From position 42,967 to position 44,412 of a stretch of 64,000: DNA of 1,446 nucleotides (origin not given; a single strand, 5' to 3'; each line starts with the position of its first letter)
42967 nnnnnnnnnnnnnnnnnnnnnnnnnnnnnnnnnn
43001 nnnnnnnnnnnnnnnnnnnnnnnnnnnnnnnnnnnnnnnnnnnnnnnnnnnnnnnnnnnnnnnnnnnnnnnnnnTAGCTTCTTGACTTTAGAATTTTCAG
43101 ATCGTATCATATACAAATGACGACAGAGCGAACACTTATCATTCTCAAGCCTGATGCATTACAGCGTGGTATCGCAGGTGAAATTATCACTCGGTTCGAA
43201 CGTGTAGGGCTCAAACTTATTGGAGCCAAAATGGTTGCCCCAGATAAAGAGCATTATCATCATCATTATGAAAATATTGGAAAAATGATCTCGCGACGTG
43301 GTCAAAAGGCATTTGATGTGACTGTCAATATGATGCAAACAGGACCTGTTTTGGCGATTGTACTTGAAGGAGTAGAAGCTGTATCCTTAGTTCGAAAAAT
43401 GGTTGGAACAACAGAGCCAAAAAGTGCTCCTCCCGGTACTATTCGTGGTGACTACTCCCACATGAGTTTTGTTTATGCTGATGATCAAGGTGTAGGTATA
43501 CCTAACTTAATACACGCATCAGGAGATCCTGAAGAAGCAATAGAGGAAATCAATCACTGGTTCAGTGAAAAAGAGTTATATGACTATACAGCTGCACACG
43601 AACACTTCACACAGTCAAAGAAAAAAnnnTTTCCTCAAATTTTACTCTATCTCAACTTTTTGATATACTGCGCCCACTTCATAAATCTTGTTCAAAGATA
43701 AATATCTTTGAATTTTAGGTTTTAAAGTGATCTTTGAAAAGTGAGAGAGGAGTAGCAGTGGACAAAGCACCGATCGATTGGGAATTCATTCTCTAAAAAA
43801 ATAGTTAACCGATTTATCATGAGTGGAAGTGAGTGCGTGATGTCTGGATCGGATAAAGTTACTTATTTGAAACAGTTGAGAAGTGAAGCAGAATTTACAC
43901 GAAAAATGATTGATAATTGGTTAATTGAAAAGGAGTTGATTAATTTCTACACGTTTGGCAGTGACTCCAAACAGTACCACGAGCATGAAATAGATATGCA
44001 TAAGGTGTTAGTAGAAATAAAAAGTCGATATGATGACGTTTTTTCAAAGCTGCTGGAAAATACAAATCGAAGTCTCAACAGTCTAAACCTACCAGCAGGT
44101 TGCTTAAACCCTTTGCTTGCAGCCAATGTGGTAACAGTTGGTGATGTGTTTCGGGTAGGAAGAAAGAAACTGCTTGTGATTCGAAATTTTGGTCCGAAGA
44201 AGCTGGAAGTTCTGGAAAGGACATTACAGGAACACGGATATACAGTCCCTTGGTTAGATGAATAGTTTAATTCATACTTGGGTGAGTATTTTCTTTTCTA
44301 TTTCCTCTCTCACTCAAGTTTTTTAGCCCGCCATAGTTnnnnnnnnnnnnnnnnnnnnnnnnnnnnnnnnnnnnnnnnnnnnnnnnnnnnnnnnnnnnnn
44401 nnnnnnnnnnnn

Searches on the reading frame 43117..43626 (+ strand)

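Call 81: search_protein_families(library=pfam, proteins=[window:43117-43626:+], max_evalue=0.0001)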
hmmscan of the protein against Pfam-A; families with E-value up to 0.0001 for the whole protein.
window:43117-43626:+ (170 aa): 1 family
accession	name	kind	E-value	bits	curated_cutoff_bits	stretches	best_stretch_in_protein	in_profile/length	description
PF00334.24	NDK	-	1.5e-39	135.4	27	1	4-153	1-134/135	Nucleoside diphosphate kinase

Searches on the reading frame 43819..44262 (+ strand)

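Call 81: search_protein_families(library=pfam, proteins=[window:43819-44262:+], max_evalue=0.0001)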
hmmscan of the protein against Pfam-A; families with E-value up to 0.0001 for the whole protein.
window:43819-44262:+ (148 aa): 1 family
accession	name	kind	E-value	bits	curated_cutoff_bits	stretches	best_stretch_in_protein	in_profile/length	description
PF03118.21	RNA_pol_A_CTD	-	8e-09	35.5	23.8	1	78-138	7-67/67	Bacterial RNA polymerase, alpha chain C terminal domain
